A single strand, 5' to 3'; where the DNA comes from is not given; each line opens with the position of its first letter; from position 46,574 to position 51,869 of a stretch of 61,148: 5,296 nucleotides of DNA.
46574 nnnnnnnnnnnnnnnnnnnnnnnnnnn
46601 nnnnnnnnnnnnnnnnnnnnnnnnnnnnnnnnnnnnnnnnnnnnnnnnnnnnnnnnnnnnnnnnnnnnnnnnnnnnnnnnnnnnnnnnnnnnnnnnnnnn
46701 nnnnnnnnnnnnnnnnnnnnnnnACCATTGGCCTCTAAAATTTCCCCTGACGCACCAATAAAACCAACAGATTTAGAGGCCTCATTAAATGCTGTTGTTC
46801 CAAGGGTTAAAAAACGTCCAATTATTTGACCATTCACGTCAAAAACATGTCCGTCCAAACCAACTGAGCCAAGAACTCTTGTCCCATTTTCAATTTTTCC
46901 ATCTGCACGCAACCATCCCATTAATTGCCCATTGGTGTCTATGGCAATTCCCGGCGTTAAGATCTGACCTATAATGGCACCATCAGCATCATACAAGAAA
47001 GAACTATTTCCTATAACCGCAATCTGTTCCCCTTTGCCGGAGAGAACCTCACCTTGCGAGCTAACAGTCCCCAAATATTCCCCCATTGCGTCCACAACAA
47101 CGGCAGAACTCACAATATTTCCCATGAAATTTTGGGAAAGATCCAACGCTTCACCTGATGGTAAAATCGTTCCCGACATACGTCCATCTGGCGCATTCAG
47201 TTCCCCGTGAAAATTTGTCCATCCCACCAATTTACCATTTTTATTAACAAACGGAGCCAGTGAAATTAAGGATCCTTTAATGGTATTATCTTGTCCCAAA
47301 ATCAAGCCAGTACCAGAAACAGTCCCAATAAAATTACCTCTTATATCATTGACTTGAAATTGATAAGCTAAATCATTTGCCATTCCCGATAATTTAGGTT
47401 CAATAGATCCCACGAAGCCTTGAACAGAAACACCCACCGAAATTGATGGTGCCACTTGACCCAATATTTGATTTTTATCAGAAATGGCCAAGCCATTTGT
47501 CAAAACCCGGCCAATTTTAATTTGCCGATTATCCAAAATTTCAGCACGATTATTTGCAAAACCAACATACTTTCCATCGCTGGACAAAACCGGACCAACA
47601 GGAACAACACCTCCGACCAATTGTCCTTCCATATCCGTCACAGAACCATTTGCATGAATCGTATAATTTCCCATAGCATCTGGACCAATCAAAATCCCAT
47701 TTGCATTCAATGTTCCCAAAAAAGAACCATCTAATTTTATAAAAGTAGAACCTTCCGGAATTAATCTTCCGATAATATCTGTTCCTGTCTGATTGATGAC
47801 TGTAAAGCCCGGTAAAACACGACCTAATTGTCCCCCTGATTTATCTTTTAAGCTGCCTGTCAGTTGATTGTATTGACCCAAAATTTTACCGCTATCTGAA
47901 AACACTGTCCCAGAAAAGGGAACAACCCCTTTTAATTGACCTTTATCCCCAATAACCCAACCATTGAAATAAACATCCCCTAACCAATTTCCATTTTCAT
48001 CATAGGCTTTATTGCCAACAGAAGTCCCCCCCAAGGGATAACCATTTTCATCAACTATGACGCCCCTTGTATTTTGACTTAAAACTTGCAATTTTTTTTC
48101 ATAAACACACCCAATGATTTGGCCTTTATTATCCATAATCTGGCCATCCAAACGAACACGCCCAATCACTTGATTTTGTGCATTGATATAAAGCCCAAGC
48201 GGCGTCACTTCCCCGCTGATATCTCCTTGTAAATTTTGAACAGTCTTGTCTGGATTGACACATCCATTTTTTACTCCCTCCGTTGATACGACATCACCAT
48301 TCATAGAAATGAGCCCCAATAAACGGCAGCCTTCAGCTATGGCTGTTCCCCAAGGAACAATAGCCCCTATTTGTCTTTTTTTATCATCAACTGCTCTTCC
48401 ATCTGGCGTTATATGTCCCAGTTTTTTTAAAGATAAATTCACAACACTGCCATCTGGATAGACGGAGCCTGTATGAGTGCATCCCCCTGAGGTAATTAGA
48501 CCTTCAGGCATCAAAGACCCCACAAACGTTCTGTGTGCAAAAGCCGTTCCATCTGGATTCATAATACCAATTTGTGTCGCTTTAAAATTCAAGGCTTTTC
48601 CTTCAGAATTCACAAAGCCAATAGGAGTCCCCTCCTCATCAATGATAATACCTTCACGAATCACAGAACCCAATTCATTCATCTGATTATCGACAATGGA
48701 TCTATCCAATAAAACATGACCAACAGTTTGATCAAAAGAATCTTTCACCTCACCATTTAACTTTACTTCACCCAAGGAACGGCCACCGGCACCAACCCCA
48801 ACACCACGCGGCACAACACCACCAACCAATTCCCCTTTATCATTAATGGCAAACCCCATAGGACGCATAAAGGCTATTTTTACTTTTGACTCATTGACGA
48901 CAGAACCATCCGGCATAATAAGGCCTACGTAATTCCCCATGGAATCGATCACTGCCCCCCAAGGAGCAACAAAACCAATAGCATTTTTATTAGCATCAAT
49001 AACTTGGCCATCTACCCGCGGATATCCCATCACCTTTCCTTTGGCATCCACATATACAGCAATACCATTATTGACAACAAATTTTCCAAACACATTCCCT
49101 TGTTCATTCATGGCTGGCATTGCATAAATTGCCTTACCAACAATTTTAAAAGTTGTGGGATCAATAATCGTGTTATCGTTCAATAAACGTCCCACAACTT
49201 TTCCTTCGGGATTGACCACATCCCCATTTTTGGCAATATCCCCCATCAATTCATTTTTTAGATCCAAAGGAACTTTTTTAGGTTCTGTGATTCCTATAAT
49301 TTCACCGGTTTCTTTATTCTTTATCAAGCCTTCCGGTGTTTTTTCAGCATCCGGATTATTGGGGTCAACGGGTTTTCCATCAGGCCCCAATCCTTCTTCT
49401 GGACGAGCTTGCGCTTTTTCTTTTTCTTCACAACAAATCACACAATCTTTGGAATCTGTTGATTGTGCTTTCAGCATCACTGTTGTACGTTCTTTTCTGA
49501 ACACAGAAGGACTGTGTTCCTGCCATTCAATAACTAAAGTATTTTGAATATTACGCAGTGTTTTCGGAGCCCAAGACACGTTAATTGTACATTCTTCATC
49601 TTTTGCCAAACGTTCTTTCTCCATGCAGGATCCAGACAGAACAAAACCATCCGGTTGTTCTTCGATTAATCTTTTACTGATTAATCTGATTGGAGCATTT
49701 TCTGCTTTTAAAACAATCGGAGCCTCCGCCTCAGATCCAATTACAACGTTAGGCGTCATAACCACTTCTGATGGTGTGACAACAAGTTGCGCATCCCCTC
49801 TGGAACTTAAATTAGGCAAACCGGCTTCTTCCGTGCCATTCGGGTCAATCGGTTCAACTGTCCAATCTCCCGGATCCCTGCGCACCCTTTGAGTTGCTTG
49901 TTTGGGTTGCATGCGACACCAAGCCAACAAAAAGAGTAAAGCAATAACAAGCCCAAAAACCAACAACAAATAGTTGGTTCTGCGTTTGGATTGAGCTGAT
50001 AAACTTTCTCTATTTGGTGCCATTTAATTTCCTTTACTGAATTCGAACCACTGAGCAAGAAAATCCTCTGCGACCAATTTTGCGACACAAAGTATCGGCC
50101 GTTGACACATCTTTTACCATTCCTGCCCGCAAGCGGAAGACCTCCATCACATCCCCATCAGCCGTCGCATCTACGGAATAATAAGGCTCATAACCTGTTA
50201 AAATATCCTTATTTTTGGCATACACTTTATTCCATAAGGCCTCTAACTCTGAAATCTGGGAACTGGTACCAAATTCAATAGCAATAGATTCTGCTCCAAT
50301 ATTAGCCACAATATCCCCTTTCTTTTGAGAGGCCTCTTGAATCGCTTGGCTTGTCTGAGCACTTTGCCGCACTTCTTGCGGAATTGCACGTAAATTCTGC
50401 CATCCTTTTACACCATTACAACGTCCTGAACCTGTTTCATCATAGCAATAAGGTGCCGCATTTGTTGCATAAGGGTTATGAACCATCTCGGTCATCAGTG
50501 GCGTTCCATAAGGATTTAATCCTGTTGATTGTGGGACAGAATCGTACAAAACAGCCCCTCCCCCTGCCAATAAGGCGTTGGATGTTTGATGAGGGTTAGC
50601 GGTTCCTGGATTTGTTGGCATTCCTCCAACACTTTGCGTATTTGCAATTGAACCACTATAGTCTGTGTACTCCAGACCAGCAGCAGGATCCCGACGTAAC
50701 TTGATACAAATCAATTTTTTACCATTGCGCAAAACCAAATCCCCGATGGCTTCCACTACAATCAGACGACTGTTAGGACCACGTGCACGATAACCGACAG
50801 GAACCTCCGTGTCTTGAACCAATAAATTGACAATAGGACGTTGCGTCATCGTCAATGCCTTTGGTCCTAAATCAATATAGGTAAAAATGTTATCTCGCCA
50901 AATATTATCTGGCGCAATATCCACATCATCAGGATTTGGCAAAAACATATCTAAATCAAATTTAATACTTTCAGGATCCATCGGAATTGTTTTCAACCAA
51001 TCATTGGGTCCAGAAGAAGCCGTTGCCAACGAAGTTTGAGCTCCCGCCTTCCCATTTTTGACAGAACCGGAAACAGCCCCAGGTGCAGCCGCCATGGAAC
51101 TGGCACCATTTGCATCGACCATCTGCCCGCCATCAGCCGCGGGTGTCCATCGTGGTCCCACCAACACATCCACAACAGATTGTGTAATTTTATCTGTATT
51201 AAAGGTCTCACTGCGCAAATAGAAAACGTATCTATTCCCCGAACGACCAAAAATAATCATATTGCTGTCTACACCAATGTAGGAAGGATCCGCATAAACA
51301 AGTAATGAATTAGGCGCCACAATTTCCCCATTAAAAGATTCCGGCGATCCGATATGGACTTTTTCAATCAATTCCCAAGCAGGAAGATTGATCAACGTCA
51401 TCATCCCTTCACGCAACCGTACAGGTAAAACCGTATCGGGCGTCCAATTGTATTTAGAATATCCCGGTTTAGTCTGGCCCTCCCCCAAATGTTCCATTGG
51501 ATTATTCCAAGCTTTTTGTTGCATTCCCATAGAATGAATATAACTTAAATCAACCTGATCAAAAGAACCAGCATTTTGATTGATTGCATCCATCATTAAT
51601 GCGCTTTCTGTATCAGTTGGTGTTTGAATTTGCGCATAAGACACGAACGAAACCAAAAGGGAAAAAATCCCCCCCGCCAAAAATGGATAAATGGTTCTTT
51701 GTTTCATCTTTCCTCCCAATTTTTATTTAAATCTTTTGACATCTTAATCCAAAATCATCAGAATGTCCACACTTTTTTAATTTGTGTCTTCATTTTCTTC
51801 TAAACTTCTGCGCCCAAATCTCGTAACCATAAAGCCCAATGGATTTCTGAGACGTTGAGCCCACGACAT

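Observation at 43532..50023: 2163-aa VirB10 with ~85 short Gly-Val-Asp-Gly repeats between the TM anchor and the TrbI core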

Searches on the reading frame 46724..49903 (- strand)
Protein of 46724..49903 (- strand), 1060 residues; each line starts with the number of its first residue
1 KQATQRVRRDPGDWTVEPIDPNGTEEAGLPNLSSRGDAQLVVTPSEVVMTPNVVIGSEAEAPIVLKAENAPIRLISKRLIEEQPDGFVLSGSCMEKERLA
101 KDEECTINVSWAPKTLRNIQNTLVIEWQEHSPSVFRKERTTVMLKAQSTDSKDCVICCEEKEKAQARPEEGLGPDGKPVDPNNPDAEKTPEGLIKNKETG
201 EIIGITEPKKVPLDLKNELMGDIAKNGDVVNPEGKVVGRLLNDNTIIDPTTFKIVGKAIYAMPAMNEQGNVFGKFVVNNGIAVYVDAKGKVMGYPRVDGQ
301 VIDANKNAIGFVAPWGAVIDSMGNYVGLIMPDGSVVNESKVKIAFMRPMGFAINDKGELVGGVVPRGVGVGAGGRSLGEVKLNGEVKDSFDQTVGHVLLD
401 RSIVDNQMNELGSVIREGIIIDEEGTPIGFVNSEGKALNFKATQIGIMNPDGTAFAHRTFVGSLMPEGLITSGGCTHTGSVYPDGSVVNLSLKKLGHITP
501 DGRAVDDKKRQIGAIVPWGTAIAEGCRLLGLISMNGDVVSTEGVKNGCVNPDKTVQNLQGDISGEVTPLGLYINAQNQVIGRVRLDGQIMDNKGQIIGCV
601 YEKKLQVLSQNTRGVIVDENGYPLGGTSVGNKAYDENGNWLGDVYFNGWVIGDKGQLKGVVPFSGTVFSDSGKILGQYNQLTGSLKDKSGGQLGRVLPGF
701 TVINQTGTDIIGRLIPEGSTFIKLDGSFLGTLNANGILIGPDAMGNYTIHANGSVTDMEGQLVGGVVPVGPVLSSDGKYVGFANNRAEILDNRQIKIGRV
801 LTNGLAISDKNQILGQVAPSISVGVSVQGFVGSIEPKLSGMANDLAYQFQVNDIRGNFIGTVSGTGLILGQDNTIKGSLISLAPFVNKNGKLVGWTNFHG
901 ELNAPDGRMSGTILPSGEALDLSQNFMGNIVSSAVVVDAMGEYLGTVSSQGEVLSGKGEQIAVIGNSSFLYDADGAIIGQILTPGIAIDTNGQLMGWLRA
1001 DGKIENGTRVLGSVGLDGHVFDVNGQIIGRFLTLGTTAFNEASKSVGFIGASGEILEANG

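Call 46: predict_structure(alignment_id=A3)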
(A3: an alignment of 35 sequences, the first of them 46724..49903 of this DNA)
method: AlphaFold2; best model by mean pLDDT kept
length: 1060 residues; sequences in the alignment: 35
mean_pLDDT: 84.9   pTM: 0.75
mean pLDDT of the five models: 84.9, 84.0, 82.5, 81.8, 81.7
residues with pLDDT >= 90: 466; 70-90: 499; 50-70: 40; < 50: 55
segments of 3 or more residues with pLDDT < 50: 1-34, 151-163, 603-609
pLDDT, mean of each block of 10 residues (from residue 1): 35 34 36 63 85 70 89 91 85 88 90 82 92 80 83 42 56 89 87 90 92 95 88 89 89 93 92 90 92 94 92 95 93 92 93 90 94 89 90 91 91 93 91 87 87 87 93 84 94 93 87 91 86 91 85 84 85 74 87 84 45 82 81 87 86 90 92 90 85 90 90 90 86 81 76 88 89 89 84 83 90 85 90 81 71 90 91 89 88 92 90 91 90 83 88 82 80 85 91 90 90 90 90 90 85 84
secondary structure, 60 per line:
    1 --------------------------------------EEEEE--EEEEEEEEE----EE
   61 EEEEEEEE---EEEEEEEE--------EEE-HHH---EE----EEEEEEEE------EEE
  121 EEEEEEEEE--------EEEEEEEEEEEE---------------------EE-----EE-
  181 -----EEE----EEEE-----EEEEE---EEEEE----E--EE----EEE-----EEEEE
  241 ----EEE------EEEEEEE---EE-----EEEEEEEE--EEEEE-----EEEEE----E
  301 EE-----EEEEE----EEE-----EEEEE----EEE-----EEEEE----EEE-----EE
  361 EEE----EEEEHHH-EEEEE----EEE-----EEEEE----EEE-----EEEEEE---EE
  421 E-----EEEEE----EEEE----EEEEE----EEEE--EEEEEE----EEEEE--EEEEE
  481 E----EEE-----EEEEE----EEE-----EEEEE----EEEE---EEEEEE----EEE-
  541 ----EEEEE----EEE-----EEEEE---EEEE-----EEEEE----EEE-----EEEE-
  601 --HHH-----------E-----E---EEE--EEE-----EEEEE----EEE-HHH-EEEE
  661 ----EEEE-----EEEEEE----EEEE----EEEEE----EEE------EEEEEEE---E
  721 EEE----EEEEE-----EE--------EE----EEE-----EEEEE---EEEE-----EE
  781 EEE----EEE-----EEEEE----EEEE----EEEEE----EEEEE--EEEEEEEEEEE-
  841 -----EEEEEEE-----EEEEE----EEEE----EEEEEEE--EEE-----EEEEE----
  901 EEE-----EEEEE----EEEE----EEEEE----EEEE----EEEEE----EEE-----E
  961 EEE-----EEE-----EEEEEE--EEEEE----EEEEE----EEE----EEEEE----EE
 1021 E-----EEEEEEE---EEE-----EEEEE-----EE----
elements in order (helices of 4 or more, strands of 3 or more residues): E39-43 E46-54 E59-68 E72-79 E88-90 E104-111 E118-129 E138-149 E186-188 E193-196 E202-206 E210-214 E228-230 E236-240 E245-247 E254-260 E271-278 E281-285 E291-295 E300-302 E308-312 E317-319 E325-329 E334-336 E342-346 E351-353 E359-363 E368-371 E376-380 E385-387 E393-397 E402-404 E410-415 E419-421 E427-431 E436-439 E444-448 E453-456 E459-464 E469-473 E476-481 E486-488 E494-498 E503-505 E511-515 E520-523 E527-532 E537-539 E545-549 E554-556 E562-566 E570-573 E579-583 E588-590 E596-599 E627-629 E632-634 E640-644 E649-651 E657-660 E665-668 E674-679 E684-687 E692-696 E701-703 E710-716 E720-723 E728-732 E754-756 E762-766 E770-773 E779-783 E788-790 E796-800 E805-808 E813-817 E822-826 E829-839 E846-852 E858-862 E867-870 E875-881 E884-886 E892-896 E901-903 E909-913 E918-921 E926-930 E935-938 E943-947 E952-954 E960-963 E969-971 E977-982 E985-989 E994-998 E1003-1005 E1010-1014 E1019-1021 E1027-1033 E1037-1039 E1045-1049

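Call 50: fold_search(model_id=the predicted structure, library=pdb)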
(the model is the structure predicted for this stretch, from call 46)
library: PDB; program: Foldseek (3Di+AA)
matches with E <= 10: 1567; with E <= 0.001: 77
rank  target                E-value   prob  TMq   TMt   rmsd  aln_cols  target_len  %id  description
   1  8fia_A                6.2e-10  0.97  0.11  0.09  32.6      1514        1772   10  The structure of fly Teneurin self assembly (released 2023-05-03)
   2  8wa2_F                3.2e-06  0.30  0.07  0.06  54.9      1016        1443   10  cryo-EM structure of native mastigonemes isolated from Chlamydomonas reinhardtii at 3.0 angstrom resolution (released 2024-04-10)
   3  7sqc_O1               4.6e-06  1.00  0.09  0.15   2.8       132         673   17  Ciliary C1 central pair apparatus isolated from Chlamydomonas reinhardtii (released 2022-04-13)
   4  7som_J                8.9e-06  1.00  0.09  0.14   3.4       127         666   14  Ciliary C2 central pair apparatus isolated from Chlamydomonas reinhardtii (released 2022-04-13)
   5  7sqc_O0               1.0e-05  1.00  0.10  0.10  22.5       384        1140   13  Ciliary C1 central pair apparatus isolated from Chlamydomonas reinhardtii (released 2022-04-13)
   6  7sqc_2A               1.2e-05  1.00  0.09  0.12  10.1       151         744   23  Ciliary C1 central pair apparatus isolated from Chlamydomonas reinhardtii (released 2022-04-13)
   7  7sqc_T0               1.3e-05  1.00  0.09  0.16   3.6       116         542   14  Ciliary C1 central pair apparatus isolated from Chlamydomonas reinhardtii (released 2022-04-13)
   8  9ijj_4I               1.4e-05  1.00  0.10  0.04  16.0       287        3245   13  In situ structure of the central apparatus in mouse sperm axoneme. (released 2025-06-04)
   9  4lk4                  1.5e-05  1.00  0.09  0.28   2.9       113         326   17  Structure of Vibrio cholerae VesB protease (released 2014-02-05)
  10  6fvi                  1.5e-05  1.00  0.09  0.57   5.6       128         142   12  ASH / PapD-like domain of human CEP192 (PapD-like domain 7) (released 2019-03-20)
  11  2ys4_MODEL_1_A        1.5e-05  1.00  0.09  0.62  13.3       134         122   14  Solution structure of the N-terminal PapD-like domain of HYDIN protein from human (released 2008-04-08)
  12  7ptb                  1.6e-05  1.00  0.09  0.29   3.3       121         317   17  Crystal structure of the SPD-2 domain of human CEP192 (released 2022-04-06)
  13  8wa2_E                1.9e-05  0.15  0.07  0.06  51.8      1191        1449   11  cryo-EM structure of native mastigonemes isolated from Chlamydomonas reinhardtii at 3.0 angstrom resolution (released 2024-04-10)
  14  4aq1_C                2.0e-05  1.00  0.08  0.14  20.5       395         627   10  Structure of the SbsB S-layer protein of Geobacillus stearothermophilus PV72p2 in complex with nanobody KB6 (released 2012-06-13)
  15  9ijj_L                2.5e-05  1.00  0.09  0.37   3.4       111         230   13  In situ structure of the central apparatus in mouse sperm axoneme. (released 2025-06-04)
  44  2e6j_MODEL_1_A        3.3e-04  1.00  0.09  0.74   3.0       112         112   12  Solution structure of the C-terminal PapD-like domain from human HYDIN protein (released 2007-07-03)
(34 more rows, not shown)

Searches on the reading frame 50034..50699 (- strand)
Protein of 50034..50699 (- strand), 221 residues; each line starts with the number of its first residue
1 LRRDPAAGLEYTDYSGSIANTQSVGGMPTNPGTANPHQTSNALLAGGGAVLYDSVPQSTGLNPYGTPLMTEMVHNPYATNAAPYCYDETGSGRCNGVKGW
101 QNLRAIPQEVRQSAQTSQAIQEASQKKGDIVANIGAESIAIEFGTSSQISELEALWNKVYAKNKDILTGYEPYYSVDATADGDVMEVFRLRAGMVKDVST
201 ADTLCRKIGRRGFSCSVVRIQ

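Call 45: search_protein_families(library=pfam, proteins=[window:50034-50699:-], max_evalue=1)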
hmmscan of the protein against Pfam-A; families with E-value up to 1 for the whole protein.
window:50034-50699:- (221 aa): 1 family
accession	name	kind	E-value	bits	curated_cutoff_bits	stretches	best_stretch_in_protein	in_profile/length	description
PF05036.18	SPOR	-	0.0032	18.2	21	1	142-219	8-76/76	SPOR domain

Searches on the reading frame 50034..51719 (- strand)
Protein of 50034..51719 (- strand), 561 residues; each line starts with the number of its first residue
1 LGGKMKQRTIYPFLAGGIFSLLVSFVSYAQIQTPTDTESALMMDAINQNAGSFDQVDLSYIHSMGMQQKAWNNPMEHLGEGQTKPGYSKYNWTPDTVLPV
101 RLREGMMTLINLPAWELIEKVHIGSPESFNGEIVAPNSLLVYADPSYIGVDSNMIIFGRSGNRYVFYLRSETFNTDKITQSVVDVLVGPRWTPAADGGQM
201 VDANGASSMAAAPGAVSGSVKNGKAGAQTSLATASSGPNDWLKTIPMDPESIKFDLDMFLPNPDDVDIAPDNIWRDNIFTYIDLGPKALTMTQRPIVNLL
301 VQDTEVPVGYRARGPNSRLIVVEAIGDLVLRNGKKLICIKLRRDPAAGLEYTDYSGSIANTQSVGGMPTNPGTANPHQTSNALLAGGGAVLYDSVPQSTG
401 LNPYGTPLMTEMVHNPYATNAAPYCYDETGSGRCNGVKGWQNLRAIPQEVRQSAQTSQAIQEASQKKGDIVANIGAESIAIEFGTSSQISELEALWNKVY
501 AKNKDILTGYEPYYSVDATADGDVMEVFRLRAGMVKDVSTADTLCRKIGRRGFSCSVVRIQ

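Call 5: search_protein_families(library=pfam, proteins=[window:50034-51719:-], max_evalue=0.01)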
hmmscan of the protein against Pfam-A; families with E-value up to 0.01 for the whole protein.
window:50034-51719:- (561 aa): 1 family
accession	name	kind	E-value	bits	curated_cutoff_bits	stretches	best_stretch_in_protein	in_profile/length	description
PF03524.21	CagX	-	3.9e-14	53.4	34.2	1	88-340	4-196/198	Conjugal transfer protein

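Call 6: search_protein_families(library=ncbifam, proteins=[window:50034-51719:-], max_evalue=0.01)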
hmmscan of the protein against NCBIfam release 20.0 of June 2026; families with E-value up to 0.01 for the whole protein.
window:50034-51719:- (561 aa): 1 family
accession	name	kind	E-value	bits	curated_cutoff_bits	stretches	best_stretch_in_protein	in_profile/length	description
TIGR02781.1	VirB9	equivalog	6e-09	35.9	217.7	1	92-173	35-112/248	P-type conjugative transfer protein VirB9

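Call 71: search_solved_structures(query=window:50034-51719:-, max_evalue=1)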
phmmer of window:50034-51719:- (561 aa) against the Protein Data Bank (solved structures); distinct sequences matched with E-value up to 1: 0.
